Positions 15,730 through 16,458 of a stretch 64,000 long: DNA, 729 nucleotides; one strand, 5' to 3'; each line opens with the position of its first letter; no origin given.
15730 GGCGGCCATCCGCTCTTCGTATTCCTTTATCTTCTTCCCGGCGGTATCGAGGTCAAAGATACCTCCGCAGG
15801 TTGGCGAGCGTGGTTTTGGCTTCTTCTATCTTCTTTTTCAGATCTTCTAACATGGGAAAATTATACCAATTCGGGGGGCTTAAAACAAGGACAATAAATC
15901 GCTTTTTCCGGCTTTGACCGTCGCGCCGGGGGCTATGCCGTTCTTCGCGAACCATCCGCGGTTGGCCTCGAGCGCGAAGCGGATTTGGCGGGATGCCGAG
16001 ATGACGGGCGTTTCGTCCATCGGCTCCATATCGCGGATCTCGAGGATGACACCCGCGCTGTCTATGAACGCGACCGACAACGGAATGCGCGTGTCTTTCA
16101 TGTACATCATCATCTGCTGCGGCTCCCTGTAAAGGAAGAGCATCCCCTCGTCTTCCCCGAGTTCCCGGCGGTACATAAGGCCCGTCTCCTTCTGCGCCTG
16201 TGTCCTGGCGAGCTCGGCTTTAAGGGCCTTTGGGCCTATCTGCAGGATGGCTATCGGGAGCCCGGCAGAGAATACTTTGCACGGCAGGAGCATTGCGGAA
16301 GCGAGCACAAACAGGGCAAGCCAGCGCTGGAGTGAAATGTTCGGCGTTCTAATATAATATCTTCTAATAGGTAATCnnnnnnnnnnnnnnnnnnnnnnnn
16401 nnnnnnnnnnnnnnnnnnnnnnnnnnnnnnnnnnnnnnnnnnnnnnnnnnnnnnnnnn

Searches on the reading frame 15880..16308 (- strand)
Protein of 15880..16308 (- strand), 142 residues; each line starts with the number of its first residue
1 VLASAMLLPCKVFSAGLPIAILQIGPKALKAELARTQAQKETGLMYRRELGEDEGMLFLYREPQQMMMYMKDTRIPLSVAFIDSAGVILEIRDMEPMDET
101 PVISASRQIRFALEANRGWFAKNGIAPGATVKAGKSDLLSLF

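Call 72: search_protein_families(library=pfam, proteins=[window:15880-16308:-], max_evalue=0.01)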
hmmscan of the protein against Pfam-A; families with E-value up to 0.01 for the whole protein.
window:15880-16308:- (142 aa): 1 family
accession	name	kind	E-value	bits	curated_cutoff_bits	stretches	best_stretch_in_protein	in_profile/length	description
PF02643.20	DUF192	-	6.1e-30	103.7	27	1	30-132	2-95/96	Uncharacterized ACR, COG1430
